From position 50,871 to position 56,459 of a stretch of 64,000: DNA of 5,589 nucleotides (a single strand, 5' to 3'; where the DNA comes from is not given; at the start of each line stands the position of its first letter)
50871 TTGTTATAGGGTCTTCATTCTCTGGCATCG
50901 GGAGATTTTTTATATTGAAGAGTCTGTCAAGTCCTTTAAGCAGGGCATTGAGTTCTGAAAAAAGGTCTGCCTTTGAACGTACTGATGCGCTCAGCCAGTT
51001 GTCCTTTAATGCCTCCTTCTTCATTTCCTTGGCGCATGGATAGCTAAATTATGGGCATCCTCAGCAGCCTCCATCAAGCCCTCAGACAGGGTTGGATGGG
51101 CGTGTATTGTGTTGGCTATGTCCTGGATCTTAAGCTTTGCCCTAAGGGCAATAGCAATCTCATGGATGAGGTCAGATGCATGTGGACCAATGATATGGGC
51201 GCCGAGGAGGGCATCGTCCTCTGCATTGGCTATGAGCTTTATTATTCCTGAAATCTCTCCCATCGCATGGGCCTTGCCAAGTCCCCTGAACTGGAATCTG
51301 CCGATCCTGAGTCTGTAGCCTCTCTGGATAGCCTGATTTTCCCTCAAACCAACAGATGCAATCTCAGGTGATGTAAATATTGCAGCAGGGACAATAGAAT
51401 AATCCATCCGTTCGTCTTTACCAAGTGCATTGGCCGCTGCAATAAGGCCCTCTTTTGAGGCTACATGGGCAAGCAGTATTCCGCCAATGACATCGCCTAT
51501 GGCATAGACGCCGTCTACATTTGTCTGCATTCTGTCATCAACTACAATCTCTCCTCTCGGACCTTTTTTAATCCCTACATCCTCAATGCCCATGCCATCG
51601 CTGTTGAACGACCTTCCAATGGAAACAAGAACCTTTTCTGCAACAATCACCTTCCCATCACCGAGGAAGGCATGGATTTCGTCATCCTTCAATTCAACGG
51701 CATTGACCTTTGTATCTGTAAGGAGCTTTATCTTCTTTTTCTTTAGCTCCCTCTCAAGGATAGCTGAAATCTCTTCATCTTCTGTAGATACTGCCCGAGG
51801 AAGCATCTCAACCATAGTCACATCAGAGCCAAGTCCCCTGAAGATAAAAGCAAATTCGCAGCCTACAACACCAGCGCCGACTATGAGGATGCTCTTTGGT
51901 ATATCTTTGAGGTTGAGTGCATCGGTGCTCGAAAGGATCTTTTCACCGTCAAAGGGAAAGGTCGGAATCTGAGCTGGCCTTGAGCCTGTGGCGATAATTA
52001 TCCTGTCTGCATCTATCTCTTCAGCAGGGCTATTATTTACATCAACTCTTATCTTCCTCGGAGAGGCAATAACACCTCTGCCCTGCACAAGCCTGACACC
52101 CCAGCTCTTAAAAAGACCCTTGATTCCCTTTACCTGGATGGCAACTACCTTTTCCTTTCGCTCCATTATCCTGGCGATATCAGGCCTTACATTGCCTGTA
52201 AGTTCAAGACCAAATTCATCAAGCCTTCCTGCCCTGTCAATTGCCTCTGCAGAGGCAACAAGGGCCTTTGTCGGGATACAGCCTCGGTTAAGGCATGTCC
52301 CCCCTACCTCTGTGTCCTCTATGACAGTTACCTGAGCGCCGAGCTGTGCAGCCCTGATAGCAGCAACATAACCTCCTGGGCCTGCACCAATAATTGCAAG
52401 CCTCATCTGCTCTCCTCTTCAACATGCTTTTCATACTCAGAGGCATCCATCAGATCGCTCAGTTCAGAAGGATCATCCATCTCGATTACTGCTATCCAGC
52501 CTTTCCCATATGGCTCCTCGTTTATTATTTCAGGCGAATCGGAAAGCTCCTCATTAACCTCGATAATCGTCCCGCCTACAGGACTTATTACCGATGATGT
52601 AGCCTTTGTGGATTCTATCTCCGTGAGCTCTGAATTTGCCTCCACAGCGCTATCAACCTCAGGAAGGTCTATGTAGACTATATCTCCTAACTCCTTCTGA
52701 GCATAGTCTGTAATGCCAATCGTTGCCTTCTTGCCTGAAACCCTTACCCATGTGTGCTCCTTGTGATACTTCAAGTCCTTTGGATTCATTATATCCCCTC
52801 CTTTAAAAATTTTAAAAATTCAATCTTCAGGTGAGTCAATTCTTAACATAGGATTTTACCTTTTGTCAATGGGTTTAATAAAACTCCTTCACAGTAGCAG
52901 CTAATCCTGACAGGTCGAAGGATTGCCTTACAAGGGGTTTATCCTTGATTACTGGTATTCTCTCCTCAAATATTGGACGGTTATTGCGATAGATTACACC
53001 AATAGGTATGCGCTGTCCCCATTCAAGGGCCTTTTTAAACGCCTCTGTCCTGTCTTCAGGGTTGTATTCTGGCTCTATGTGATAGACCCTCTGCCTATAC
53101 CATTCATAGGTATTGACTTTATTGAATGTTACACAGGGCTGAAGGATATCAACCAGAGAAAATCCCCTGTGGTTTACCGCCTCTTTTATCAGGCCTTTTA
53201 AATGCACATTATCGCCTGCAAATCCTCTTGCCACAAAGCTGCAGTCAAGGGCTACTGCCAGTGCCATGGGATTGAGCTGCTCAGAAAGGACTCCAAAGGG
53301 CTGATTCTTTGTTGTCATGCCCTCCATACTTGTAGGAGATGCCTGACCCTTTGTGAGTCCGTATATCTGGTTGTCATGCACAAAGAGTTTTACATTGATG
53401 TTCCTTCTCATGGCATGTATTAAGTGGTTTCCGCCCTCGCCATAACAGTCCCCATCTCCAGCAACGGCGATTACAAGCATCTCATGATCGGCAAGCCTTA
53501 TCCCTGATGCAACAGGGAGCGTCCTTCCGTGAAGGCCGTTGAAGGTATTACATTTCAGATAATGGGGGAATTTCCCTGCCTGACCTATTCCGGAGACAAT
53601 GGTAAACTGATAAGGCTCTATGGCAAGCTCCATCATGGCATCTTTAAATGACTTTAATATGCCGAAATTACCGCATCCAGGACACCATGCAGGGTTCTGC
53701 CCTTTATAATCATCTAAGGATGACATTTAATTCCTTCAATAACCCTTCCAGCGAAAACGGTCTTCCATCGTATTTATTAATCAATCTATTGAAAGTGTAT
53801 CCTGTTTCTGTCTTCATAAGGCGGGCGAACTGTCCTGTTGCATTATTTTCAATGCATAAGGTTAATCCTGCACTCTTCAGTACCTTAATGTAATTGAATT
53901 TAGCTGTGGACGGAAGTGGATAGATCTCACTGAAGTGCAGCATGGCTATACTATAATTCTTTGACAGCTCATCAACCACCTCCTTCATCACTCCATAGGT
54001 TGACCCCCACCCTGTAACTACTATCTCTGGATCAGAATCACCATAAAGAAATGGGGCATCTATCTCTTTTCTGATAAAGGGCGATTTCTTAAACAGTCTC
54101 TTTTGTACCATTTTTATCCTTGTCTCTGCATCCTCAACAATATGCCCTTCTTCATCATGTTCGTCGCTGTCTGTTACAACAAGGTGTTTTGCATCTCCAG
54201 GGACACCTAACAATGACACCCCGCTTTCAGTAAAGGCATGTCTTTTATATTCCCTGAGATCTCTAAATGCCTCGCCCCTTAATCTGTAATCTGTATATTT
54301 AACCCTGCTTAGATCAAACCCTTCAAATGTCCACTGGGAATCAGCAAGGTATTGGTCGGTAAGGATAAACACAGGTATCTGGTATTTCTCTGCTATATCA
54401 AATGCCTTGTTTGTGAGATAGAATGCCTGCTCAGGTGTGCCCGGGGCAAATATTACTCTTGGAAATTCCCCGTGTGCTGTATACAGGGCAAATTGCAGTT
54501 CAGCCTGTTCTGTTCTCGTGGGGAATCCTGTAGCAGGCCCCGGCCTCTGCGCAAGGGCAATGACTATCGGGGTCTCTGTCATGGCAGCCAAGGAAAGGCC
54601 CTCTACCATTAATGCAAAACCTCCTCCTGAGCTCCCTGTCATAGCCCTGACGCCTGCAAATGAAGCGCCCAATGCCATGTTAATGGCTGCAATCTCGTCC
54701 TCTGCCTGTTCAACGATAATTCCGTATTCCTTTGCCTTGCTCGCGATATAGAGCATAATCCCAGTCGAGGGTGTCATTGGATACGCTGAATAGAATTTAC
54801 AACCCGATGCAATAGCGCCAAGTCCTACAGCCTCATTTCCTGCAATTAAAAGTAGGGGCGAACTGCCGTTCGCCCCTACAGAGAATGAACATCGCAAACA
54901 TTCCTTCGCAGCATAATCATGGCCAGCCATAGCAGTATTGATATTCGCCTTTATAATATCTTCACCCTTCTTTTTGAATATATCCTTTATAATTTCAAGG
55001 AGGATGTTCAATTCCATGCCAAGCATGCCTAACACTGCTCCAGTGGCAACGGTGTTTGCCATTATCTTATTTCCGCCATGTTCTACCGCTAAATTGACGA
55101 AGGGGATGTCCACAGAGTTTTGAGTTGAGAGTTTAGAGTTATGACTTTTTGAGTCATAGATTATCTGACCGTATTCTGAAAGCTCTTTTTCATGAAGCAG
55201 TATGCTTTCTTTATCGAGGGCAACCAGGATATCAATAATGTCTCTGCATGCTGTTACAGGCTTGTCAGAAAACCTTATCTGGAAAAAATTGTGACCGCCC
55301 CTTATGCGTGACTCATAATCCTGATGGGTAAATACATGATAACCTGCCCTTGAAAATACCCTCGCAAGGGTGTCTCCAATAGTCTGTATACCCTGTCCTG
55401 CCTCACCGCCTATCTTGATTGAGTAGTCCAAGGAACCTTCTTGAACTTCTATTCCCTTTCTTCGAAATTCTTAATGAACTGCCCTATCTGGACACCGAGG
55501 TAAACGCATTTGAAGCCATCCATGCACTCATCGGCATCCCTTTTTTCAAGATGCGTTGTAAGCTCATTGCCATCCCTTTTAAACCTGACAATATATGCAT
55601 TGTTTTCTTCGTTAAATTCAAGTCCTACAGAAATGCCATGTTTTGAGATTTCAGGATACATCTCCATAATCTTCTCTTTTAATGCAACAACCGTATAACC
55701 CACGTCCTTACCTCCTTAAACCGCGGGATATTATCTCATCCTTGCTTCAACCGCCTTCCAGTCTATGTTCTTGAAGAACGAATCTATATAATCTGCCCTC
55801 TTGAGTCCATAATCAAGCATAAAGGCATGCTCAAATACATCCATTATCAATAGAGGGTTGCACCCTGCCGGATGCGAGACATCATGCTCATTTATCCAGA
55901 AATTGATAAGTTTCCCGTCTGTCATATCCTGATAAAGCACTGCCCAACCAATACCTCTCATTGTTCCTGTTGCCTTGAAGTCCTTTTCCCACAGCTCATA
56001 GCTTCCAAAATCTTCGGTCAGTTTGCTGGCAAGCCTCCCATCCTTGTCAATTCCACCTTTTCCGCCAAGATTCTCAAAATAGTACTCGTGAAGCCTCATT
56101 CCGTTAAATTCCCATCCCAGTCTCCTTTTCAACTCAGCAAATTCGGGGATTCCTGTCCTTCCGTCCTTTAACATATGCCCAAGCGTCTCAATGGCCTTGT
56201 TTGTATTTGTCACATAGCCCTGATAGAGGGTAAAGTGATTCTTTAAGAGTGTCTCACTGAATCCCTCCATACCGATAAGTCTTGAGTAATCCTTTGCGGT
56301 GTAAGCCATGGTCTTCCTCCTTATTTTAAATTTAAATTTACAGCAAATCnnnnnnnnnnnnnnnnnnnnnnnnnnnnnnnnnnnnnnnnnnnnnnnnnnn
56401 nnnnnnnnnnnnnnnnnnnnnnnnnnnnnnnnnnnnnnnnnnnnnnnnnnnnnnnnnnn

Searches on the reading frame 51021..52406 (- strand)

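Call 100: search_protein_families(library=pfam, proteins=[window:51021-52406:-], max_evalue=0.000001)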
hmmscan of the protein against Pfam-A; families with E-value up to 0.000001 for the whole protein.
window:51021-52406:- (461 aa): 9 families
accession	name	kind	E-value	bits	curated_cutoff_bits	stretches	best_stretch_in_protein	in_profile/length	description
PF07992.20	Pyr_redox_2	-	4.9e-74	249.8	26.1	1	2-320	2-291/291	Pyridine nucleotide-disulphide oxidoreductase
PF02852.28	Pyr_redox_dim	-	2.6e-37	127.8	25.3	1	339-448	1-110/110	Pyridine nucleotide-disulphide oxidoreductase, dimerisation domain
PF00070.33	Pyr_redox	-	2.6e-24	86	22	1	173-243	2-72/82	Pyridine nucleotide-disulphide oxidoreductase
PF13738.12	Pyr_redox_3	-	6e-17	62.3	30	1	128-304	120-305/305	Pyridine nucleotide-disulphide oxidoreductase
PF03486.20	HI0933_like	-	1.7e-08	34.6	50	0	3-33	3-33/244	HI0933-like protein Rossmann domain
PF01262.27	AlaDh_PNT_C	-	1.1e-07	32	23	0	171-212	29-70/214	Alanine dehydrogenase/PNT, C-terminal domain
PF13450.12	NAD_binding_8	-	2.4e-07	31.4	21.9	0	5-38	1-35/68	NAD(P)-binding Rossmann-like domain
PF01134.28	GIDA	-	5.2e-07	29.5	22.1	0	4-60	3-57/391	Glucose inhibited division protein A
PF12831.13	FAD_oxidored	-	7.6e-07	29.2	27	0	4-45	3-45/416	FAD dependent oxidoreductase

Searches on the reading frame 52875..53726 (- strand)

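Call 100: search_protein_families(library=pfam, proteins=[window:52875-53726:-], max_evalue=0.000001)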
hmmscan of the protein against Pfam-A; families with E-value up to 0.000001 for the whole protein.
window:52875-53726:- (283 aa): 2 families
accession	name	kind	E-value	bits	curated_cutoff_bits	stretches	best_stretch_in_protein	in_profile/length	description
PF02775.26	TPP_enzyme_C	-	1.1e-29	103.7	21.9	1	53-194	18-151/151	Thiamine pyrophosphate enzyme, C-terminal TPP binding domain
PF12367.13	PFO_beta_C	-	6e-29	100.3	24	1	198-261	1-65/66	Pyruvate ferredoxin oxidoreductase beta subunit C terminal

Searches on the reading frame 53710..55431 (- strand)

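Call 100: search_protein_families(library=pfam, proteins=[window:53710-55431:-], max_evalue=0.000001)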
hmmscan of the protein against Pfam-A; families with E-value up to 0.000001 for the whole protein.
window:53710-55431:- (573 aa): 2 families
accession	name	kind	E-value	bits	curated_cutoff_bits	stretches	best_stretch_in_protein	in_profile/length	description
PF01855.24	POR_N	-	5e-53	180.6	27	1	205-443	2-230/231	Pyruvate flavodoxin/ferredoxin oxidoreductase, thiamine diP-bdg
PF01558.24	POR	-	1.4e-37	129.9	27.4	1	11-171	1-172/173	Pyruvate ferredoxin/flavodoxin oxidoreductase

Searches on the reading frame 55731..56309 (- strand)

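Call 100: search_protein_families(library=pfam, proteins=[window:55731-56309:-], max_evalue=0.000001)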
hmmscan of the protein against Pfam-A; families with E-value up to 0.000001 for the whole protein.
window:55731-56309:- (192 aa): 1 family
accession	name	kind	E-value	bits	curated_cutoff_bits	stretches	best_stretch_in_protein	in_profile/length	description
PF02777.23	Sod_Fe_C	-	6.5e-27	94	20.9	1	90-190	2-102/102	Iron/manganese superoxide dismutases, C-terminal domain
